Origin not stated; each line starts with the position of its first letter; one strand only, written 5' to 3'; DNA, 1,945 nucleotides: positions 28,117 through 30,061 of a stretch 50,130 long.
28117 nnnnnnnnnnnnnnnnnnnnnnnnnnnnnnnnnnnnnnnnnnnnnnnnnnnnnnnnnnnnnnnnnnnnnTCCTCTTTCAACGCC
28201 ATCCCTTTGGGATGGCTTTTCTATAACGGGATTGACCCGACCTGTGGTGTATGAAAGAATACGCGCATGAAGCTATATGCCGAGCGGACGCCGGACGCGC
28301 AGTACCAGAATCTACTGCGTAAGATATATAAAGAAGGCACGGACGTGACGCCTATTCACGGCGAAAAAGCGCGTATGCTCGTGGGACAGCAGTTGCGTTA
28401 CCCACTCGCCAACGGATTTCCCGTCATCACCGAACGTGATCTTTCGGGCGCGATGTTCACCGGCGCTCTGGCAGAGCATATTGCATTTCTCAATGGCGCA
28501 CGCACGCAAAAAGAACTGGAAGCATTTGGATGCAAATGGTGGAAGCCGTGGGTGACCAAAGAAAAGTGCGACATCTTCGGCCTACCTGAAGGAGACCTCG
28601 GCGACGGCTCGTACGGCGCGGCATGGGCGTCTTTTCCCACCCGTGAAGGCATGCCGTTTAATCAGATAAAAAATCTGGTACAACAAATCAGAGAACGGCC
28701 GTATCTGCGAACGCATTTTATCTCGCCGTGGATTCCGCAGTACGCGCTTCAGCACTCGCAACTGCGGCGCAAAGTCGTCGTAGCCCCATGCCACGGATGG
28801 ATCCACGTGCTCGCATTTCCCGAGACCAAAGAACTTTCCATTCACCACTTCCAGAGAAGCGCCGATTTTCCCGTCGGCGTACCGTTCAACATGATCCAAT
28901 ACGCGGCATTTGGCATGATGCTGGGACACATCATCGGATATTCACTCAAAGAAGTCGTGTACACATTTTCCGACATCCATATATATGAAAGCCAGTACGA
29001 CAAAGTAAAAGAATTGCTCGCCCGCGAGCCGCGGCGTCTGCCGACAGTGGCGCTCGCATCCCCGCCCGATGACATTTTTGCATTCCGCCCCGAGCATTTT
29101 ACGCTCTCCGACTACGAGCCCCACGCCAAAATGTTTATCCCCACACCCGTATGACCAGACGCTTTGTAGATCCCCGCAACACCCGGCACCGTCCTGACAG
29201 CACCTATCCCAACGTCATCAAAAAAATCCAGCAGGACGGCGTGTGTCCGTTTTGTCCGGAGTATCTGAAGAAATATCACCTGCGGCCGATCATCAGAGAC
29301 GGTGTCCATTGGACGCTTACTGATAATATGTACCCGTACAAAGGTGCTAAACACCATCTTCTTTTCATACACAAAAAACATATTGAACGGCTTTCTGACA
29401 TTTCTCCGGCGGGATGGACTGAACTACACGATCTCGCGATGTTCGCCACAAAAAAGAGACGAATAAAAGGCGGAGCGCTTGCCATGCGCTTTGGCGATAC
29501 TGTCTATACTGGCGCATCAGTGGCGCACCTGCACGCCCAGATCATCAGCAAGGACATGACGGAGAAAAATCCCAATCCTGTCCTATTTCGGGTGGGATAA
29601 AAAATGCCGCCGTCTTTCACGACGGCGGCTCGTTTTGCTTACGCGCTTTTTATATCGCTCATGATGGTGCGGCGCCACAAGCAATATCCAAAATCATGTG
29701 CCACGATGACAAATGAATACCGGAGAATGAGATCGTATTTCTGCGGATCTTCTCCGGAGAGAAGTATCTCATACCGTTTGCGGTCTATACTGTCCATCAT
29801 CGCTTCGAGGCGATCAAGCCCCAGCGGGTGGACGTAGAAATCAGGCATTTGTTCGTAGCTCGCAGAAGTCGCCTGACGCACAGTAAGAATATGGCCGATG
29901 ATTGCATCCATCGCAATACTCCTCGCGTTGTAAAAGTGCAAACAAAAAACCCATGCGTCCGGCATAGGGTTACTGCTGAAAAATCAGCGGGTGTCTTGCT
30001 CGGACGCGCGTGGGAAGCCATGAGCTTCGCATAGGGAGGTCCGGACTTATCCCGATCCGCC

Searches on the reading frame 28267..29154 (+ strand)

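Call 8: search_protein_families(library=pfam, proteins=[window:28267-29154:+], max_evalue=0.01)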
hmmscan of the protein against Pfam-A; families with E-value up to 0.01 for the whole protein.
window:28267-29154:+ (295 aa): 1 family
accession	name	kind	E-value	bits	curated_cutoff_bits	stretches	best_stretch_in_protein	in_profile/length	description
PF00303.24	Thymidylat_synt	-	6.6e-60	202.9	24.3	1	12-290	2-261/266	Thymidylate synthase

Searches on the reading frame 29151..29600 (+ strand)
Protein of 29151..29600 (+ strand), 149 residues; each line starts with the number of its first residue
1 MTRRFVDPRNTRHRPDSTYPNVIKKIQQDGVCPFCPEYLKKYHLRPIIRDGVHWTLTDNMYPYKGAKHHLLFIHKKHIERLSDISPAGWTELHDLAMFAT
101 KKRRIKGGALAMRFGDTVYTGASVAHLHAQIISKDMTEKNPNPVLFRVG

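Call 8: search_protein_families(library=pfam, proteins=[window:29151-29600:+], max_evalue=0.01)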
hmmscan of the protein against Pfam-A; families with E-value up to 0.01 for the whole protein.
window:29151-29600:+ (149 aa): 2 families
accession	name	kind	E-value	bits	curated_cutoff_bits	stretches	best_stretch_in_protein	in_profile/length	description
PF11969.13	DcpS_C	-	1.5e-05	25.9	24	1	32-138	2-106/114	Scavenger mRNA decapping enzyme C-term binding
PF01230.28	HIT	-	5.9e-05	24.1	21.5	1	66-135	25-96/98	HIT domain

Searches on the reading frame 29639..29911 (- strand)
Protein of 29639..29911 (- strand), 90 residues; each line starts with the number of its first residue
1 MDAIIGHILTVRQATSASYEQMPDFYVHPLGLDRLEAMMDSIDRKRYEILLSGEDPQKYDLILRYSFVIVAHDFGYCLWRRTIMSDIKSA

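Call 8: search_protein_families(library=pfam, proteins=[window:29639-29911:-], max_evalue=0.01)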
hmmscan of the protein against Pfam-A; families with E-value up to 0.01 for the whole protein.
window:29639-29911:- (90 aa): 0 families

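Call 11: find_homologous_proteins(query=window:29639-29911:-, max_evalue=0.001)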
Query window:29639-29911:- (90 aa): 4 proteins with E <= 0.001 among 4 candidates.
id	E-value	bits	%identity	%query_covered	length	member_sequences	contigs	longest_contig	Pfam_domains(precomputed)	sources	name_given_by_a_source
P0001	2.8e-53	195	100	100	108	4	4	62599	-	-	-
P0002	6.8e-46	172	88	100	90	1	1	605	-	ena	-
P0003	1.6e-38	148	80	96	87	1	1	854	-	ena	-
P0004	1.8e-29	119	73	88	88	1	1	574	-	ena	-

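Call 12: find_encoding_contigs(protein=P0001, flank=3000, max_places=6)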
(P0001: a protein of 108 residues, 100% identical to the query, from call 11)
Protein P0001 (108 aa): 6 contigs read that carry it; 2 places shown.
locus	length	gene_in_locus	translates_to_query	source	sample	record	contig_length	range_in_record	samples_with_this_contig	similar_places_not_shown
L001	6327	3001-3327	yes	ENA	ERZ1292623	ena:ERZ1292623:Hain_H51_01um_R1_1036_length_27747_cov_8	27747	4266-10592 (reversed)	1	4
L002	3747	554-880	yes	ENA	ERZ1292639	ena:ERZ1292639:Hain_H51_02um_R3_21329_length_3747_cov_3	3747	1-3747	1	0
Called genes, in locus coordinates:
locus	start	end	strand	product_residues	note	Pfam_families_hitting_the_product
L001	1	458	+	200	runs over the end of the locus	PF01467:CTP_transf_like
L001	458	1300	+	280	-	PF00383:dCMP_cyt_deam_1, PF14437:MafB19-deam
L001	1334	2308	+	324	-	PF01972:SDH_protease, PF25145:NfeD1b_N (weak)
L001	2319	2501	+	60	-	-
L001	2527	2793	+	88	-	-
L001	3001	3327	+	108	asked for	-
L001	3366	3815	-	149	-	PF11969:DcpS_C (weak)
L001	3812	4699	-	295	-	PF00303:Thymidylat_synt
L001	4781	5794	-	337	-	-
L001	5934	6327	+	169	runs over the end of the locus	PF00186:DHFR_1, PF01872:RibD_C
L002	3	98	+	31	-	?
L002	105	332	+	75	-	PF07927:HicA_toxin (weak)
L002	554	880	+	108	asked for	-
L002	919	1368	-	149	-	PF11969:DcpS_C (weak)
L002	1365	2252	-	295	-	PF00303:Thymidylat_synt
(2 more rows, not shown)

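Call 13: find_encoding_contigs(protein=P0002, flank=3000)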
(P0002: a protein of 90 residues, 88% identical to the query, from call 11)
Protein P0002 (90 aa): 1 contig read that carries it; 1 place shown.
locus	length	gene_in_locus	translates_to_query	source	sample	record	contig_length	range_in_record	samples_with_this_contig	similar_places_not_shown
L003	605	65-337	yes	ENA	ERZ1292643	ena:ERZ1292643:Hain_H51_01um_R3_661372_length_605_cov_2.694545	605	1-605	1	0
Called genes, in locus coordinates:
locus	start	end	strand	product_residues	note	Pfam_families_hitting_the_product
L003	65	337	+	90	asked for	-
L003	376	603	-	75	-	?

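Call 14: find_encoding_contigs(protein=P0003, flank=3000)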
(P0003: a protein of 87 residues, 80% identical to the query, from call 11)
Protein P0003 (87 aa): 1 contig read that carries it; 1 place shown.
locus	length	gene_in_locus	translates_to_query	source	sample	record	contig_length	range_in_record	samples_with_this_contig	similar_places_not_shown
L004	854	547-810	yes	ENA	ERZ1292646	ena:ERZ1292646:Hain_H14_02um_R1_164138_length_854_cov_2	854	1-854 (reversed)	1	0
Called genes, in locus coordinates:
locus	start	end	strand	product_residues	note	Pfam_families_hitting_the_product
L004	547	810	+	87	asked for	-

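Call 15: find_encoding_contigs(protein=P0004, flank=3000)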
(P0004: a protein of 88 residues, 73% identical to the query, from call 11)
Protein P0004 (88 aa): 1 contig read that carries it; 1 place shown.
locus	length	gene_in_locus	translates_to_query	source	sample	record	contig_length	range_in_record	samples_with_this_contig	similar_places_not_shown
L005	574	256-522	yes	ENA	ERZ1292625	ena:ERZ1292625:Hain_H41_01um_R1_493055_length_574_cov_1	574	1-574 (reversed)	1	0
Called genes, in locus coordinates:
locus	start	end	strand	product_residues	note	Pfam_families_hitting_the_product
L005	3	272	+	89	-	?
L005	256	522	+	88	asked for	-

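Call 40: predict_structure(alignment_id=A2)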
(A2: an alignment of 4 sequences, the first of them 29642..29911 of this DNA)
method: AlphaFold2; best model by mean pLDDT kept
length: 90 residues; sequences in the alignment: 4
mean_pLDDT: 69.4   pTM: 0.53
mean pLDDT of the five models: 69.4, 55.3, 47.8, 43.7, 40.3
residues with pLDDT >= 90: 0; 70-90: 63; 50-70: 20; < 50: 7
segments of 3 or more residues with pLDDT < 50: 84-90
pLDDT, mean of each block of 10 residues (from residue 1): 72 74 71 67 75 73 73 73 48
secondary structure, 60 per line:
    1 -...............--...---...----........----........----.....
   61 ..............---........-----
elements in order: H2-16 E25-27 H32-39 H44-51 H56-74 E78-80 H81-85

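Call 44: search_protein_representatives(alignment_id=A2)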
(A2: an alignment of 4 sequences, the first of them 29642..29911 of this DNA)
Query: 4 sequences, 87 profile positions. Proteins with E-value up to 0.001 (for the whole library): 4; up to 1e-10: 2; up to 1e-30: 1. The best 4 are listed.
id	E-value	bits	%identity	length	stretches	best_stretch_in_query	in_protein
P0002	5.2e-51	186.9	-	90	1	1-86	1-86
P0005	3.1e-11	59.4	-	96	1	8-86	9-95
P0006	3.6e-06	43.2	-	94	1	7-84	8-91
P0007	4.6e-04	36.4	-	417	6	56-85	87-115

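Call 45: find_encoding_contigs(protein=P0005, flank=3000)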
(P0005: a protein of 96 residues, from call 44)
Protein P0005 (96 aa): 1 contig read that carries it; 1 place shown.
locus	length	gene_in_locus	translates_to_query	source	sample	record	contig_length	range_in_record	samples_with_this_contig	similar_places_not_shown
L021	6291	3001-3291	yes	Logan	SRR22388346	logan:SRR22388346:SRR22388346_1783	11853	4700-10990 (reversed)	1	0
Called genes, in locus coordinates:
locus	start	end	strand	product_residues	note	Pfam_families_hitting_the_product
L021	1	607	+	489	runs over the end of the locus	?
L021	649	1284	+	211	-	PF01300:Sua5_yciO_yrdC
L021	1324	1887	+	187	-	PF01467:CTP_transf_like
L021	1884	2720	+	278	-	PF00383:dCMP_cyt_deam_1, PF14437:MafB19-deam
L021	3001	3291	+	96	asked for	-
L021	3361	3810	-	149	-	PF11969:DcpS_C, PF01230:HIT (weak)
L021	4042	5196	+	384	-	PF01909:NTP_transf_2 (weak), PF18765:Polbeta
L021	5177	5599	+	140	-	PF01934:HepT-like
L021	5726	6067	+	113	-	-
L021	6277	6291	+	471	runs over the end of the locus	PF00464:SHMT, PF00155:Aminotran_1_2 (weak)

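Call 46: find_encoding_contigs(protein=P0006, flank=3000)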
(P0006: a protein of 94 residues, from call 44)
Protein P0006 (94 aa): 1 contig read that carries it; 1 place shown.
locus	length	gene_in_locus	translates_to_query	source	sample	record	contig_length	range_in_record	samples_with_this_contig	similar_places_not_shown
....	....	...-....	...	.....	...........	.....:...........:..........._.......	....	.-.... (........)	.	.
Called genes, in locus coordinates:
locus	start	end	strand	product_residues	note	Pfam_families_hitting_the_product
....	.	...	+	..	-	?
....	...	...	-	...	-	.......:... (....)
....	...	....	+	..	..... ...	-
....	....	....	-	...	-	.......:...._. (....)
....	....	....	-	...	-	?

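Call 55: fold_search(model_id=the predicted structure, library=pdb)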
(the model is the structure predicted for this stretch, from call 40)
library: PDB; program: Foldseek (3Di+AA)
matches with E <= 10: 20; with E <= 0.001: 0
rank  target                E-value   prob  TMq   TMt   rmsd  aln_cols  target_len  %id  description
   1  5ng5_A                3.5e+00  0.02  0.20  0.07  16.9        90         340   13  multi-drug efflux; membrane transport; RND superfamily; Drug resistance (released 2017-04-19)
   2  3nxb_A                4.2e+00  0.04  0.27  0.26   8.6        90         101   14  Crystal Structure of the Bromodomain of human CECR2 (released 2010-08-18)
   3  8ru1_B                4.8e+00  0.04  0.27  0.25   8.6        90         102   14  Chromatin remodeling regulator CECR2 with in crystallo disulfide bond (released 2024-03-06)
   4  9g9g_B                6.5e+00  0.02  0.21  0.16  10.4        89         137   16  CryoEM structure of Enterococcus italicus Csm-crRNA-CTR1 complex (4.3) bound to AMPNPP (released 2025-01-29)
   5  1l25                  6.5e+00  0.01  0.18  0.11  12.9       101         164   13  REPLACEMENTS OF PRO86 IN PHAGE T4 LYSOZYME EXTEND AN ALPHA-HELIX BUT DO NOT ALTER PROTEIN STABILITY (released 1990-01-15)
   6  5fdz_A                6.9e+00  0.04  0.28  0.25   8.3        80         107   11  Crystal structure of human PCAF bromodomain in complex with compound BDOMB00091a (compound 14) (released 2016-01-13)
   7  9igy_B                6.9e+00  0.01  0.14  0.09  15.1        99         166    7  Structure of a Chimeric Protein Composed of the SNX5 PhoX Domain and the N-terminal domain of NCOA7-AS,crystal form II (released 2026-01-28)
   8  4qc3_A                7.3e+00  0.04  0.30  0.27   7.5        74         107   16  Crystal structure of human BAZ2B bromodomain in complex with a diacetylated histone 4 peptide (H4K8acK12ac) (released 2014-05-21)
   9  5fdz_B                7.3e+00  0.04  0.29  0.26   8.3        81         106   11  Crystal structure of human PCAF bromodomain in complex with compound BDOMB00091a (compound 14) (released 2016-01-13)
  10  5ko4_A                7.3e+00  0.02  0.22  0.20  10.2        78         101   17  Bromodomain from Trypanosoma brucei Tb427.10.8150 (released 2016-08-31)
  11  8a5r                  7.3e+00  0.02  0.20  0.11  12.6        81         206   15  Crystal structure of light-activated DNA-binding protein EL222 from Erythrobacter litoralis crystallized and measured in (released 2023-07-05)
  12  3gg3_B                7.8e+00  0.04  0.31  0.28   8.8       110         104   13  Crystal Structure of the Bromodomain of Human PCAF (released 2009-03-17)
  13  3dwy_B                8.3e+00  0.04  0.32  0.28   9.5       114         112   12  Crystal Structure of the Bromodomain of Human CREBBP (released 2008-08-05)
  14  3jsz                  8.3e+00  0.01  0.18  0.05  13.9        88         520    4  Legionella pneumophila glucosyltransferase Lgt1 N293A with UDP-Glc (released 2010-02-02)
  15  4qc1_B                8.8e+00  0.04  0.31  0.28   8.1        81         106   16  Crystal structure of human BAZ2B bromodomain in complex with an acetylated histone 3 peptide (H3K14ac) (released 2014-05-21)
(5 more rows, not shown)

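Call 68: search_solved_structures(query=A6, max_evalue=10)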
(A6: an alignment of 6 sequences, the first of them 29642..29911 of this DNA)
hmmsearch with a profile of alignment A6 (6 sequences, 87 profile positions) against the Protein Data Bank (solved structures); distinct sequences matched with E-value up to 10: 5.
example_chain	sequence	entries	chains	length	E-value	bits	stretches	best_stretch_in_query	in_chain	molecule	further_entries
2jqj_A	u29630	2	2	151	1.3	12.7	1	24-66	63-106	DNA damage response protein kinase DUN1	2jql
4bed_A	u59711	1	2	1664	1.5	12.5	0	23-47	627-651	HEMOCYANIN KLH1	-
8trz_A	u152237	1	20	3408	1.7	12.4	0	23-48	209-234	Hemocyanin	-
7udj_H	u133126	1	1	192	3.9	11.2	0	29-72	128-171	De novo designed helical repeat protein RPB_PEW3_R4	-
8hmc_B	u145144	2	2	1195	7.7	10.3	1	16-80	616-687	WD40 repeat protein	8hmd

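Call 70: search_protein_families(library=ncbifam, alignment_id=A6, max_evalue=1)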
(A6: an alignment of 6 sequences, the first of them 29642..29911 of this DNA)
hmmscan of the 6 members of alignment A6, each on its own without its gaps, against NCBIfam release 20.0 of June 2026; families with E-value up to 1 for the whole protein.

A. member 1, window:29642-29911:- (90 aa): 0 families

B. families by the number of members that match (of 6 scanned): 0 families

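Call 73: predict_structure(alignment_id=A6)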
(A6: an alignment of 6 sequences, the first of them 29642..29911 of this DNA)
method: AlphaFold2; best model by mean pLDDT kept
length: 90 residues; sequences in the alignment: 6
mean_pLDDT: 78.8   pTM: 0.67
mean pLDDT of the five models: 78.8, 78.5, 77.5, 68.7, 49.3
residues with pLDDT >= 90: 17; 70-90: 59; 50-70: 5; < 50: 9
segments of 3 or more residues with pLDDT < 50: 1-5, 87-90
pLDDT, mean of each block of 10 residues (from residue 1): 59 92 81 86 84 75 84 89 60
secondary structure, 60 per line:
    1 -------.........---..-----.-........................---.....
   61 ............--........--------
elements in order: E8-10 H11-16 H29-52 H56-64 E65-72 E75-82

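Call 77: fold_search(model_id=the predicted structure, library=pdb)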
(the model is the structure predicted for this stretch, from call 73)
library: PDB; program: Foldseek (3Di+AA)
matches with E <= 10: 20; with E <= 0.001: 0
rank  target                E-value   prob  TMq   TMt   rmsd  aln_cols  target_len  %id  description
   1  4djb_A                3.5e+00  0.07  0.27  0.22   6.9        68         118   18  A Structural Basis for the Assembly and Functions of a Viral Polymer that Inactivates Multiple Tumor Suppressors (released 2012-10-31)
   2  9iur_A                3.5e+00  0.05  0.21  0.15   8.6        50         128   16  Crystal structure of CcmS from Synechocystis sp. PCC 6803 (released 2025-03-12)
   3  6ly9_N                4.5e+00  0.03  0.21  0.04  15.5        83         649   14  The membrane-embedded Vo domain of V/A-ATPase from Thermus thermophilus (released 2020-09-09)
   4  9d85_P                4.8e+00  0.04  0.21  0.24   7.8        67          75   10  Structure of the KEOPS complex (Cgi121/Bud32/Kae1/Pcc1) bound to tRNA in a distorted tRNA conformation (released 2024-12-18)
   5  9hs3_D                5.5e+00  0.06  0.31  0.08   7.3        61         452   16  Crystal structure of the Escherichia coli nucleosidase PpnN (E264A, pppGpp form) (released 2025-11-12)
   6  6gy4_D                7.1e+00  0.02  0.16  0.19   7.6        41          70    7  Crystal structure of the N-terminal KH domain of human BICC1 (released 2018-07-18)
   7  3o3p_B                7.5e+00  0.03  0.26  0.09   9.2        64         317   17  Crystal structure of R. xylanophilus MpgS in complex with GDP-Mannose (released 2010-11-03)
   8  5mu7_B                7.5e+00  0.02  0.18  0.12  11.3        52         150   23  Crystal Structure of the beta/delta-COPI Core Complex (released 2017-06-28)
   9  6qm9_A                8.0e+00  0.06  0.34  0.06   5.5        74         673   11  Cryo-EM structure of calcium-bound nhTMEM16 lipid scramblase in nanodisc (open state) (released 2019-03-06)
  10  3f1y_A                8.0e+00  0.03  0.26  0.09   8.0        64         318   19  Mannosyl-3-phosphoglycerate synthase from Rubrobacter xylanophilus (released 2009-11-03)
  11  8is2_A                8.6e+00  0.06  0.35  0.31   6.7        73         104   15  Crystal structure of a polyketide aromatase/cyclase Abx(+)D from Actinomycetes sp. MA7150. (released 2024-02-28)
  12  5o74_F                8.6e+00  0.04  0.25  0.15   7.5        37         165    8  Crystal structure of human Rab1b covalently bound to the GEF domain of DrrA/SidM from Legionella pneumophila in the pr (released 2017-10-11)
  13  6uke_X                8.6e+00  0.03  0.20  0.07   1.6        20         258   15  HhaI endonuclease in Complex with Iodine-Labelled DNA (released 2019-12-18)
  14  8oz7_B                8.6e+00  0.02  0.19  0.04   6.0        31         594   16  Abortive infection DNA polymerase AbiA from Lactococcus lactis (released 2024-04-03)
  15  3j9t_b                8.6e+00  0.02  0.21  0.07  13.5        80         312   12  Yeast V-ATPase state 1 (released 2015-05-13)
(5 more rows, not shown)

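Call 79: find_homologous_proteins(query=A6, max_evalue=0.01)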
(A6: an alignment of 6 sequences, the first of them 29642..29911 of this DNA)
Query A6 (6 sequences) (90 aa, profile of the alignment): 16 proteins with E <= 0.01 among 370 candidates.
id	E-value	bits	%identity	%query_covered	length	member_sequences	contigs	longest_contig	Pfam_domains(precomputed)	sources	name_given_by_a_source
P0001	6.7e-43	163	100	100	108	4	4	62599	-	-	-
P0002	9.5e-42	159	88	100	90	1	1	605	-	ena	-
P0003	1.7e-41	158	80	96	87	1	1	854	-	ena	-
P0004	1.9e-39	152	73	88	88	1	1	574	-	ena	-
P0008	1.6e-37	146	68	88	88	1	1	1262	-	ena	-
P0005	3.5e-35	138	38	88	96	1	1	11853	-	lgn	-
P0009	3.2e-34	135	66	88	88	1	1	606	-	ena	-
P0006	3.4e-31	125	30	89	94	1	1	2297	-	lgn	-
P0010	3.0e-30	122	38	87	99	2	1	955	-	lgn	-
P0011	1.0e-29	121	34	86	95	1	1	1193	-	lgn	-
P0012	3.7e-29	119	37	84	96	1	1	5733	-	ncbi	ncbi:MAG: hypothetical protein WAP52_02000 [Candidatus Sungiibacteriota bacterium]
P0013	4.4e-29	119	33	88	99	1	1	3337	-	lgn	-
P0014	6.1e-27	112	37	84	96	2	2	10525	-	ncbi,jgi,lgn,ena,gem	-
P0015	8.1e-21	92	39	88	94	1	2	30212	-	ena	-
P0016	2.5e-20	90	49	88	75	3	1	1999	-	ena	-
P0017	3.6e-7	48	31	88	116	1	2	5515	-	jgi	jgi:hypothetical protein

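Call 80: find_encoding_contigs(protein=P0012, flank=2500, max_places=2)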
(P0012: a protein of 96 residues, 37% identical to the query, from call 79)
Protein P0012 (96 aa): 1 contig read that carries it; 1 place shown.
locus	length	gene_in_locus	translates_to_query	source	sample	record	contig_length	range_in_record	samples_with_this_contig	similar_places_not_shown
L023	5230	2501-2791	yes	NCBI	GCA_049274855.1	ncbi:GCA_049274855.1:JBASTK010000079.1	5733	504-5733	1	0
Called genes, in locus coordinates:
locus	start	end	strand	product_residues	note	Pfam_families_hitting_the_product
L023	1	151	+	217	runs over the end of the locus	PF08264:Anticodon_1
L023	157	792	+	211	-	PF01300:Sua5_yciO_yrdC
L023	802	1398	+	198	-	PF01467:CTP_transf_like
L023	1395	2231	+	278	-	PF00383:dCMP_cyt_deam_1, PF14437:MafB19-deam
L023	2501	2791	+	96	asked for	-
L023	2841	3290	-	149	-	PF11969:DcpS_C (weak), PF01230:HIT (weak)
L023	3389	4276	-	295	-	PF00303:Thymidylat_synt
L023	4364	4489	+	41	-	PF01909:NTP_transf_2 (weak), PF18765:Polbeta (weak)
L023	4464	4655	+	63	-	PF01934:HepT-like (weak)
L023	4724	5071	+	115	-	-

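Call 81: find_encoding_contigs(protein=P0014, flank=2500, max_places=2)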
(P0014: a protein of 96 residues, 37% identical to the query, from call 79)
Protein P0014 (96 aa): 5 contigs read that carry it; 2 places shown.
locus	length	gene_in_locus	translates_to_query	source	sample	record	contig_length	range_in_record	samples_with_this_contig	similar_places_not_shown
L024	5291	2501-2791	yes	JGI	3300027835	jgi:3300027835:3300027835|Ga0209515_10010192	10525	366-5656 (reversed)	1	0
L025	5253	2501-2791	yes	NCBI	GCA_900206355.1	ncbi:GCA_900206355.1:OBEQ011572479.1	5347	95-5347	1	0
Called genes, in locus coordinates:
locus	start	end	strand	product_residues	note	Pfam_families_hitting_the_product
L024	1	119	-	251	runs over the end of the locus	PF00483:NTP_transferase, PF01128:IspD, PF12804:NTP_transf_3, PF02348:CTP_transf_3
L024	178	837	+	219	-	PF01300:Sua5_yciO_yrdC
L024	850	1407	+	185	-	PF01467:CTP_transf_like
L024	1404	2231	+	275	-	PF00383:dCMP_cyt_deam_1, PF14437:MafB19-deam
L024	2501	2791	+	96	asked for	-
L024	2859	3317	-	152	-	PF11969:DcpS_C (weak)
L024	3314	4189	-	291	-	PF00303:Thymidylat_synt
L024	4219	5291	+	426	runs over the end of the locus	PF00464:SHMT, PF00155:Aminotran_1_2 (weak)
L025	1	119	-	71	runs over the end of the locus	?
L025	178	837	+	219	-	PF01300:Sua5_yciO_yrdC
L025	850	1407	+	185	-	PF01467:CTP_transf_like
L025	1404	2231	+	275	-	PF00383:dCMP_cyt_deam_1, PF14437:MafB19-deam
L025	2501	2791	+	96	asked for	-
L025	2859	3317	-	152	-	PF11969:DcpS_C (weak)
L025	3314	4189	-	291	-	PF00303:Thymidylat_synt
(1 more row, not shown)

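Call 82: find_encoding_contigs(protein=P0015, flank=2500, max_places=2)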
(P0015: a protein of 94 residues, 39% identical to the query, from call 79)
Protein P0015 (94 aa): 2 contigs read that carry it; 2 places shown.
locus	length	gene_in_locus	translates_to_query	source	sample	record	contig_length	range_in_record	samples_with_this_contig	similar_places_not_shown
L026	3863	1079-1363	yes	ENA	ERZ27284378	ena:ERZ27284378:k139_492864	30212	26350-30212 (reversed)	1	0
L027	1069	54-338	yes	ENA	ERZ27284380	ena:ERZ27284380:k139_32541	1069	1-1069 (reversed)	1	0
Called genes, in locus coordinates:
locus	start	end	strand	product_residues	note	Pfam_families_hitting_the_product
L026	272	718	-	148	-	PF01230:HIT (weak)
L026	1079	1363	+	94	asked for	-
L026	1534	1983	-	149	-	PF11969:DcpS_C (weak)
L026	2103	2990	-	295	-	PF00303:Thymidylat_synt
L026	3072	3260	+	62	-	-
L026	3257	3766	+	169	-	PF00186:DHFR_1, PF01872:RibD_C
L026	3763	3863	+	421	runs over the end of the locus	PF00464:SHMT, PF01212:Beta_elim_lyase (weak), PF00155:Aminotran_1_2 (weak)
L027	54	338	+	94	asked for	-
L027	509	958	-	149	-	PF11969:DcpS_C (weak)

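Call 83: find_encoding_contigs(protein=P0017, flank=2500, max_places=2)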
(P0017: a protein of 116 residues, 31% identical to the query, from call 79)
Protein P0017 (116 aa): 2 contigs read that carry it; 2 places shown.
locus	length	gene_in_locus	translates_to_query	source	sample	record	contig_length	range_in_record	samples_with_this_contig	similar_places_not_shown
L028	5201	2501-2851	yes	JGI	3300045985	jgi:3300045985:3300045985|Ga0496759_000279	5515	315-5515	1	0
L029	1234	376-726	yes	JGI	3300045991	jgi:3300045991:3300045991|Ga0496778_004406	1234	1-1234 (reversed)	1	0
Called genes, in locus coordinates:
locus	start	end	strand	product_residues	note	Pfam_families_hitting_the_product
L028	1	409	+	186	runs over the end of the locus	PF00625:Guanylate_kin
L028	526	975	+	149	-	PF00293:NUDIX, PF14815:NUDIX_4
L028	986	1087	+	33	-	-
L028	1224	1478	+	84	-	-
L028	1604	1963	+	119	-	PF11969:DcpS_C, PF01230:HIT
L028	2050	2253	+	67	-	-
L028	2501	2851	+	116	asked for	-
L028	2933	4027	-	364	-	-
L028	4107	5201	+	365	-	?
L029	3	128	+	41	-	?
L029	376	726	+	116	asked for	-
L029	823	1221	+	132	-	-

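Call 84: find_encoding_contigs(protein=P0013, flank=2500, max_places=1)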
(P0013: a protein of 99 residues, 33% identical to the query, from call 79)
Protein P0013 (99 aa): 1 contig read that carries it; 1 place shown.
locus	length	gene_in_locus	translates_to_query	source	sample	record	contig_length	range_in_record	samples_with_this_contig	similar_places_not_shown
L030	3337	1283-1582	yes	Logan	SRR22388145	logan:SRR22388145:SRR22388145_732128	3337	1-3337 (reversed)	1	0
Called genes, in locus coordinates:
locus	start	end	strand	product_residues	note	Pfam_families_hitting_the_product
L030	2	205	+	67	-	?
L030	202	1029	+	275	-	PF00383:dCMP_cyt_deam_1, PF14437:MafB19-deam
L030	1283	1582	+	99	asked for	-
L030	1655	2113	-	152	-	PF11969:DcpS_C (weak)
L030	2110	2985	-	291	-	PF00303:Thymidylat_synt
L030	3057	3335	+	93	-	?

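Call 85: find_encoding_contigs(protein=P0011, flank=2500, max_places=1)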
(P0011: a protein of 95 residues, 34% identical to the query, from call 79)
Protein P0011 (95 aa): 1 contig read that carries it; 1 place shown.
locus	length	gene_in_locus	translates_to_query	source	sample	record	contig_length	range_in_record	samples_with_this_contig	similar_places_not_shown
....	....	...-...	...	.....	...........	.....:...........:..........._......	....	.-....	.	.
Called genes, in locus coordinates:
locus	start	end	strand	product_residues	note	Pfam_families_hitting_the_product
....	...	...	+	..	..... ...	-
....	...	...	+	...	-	-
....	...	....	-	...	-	?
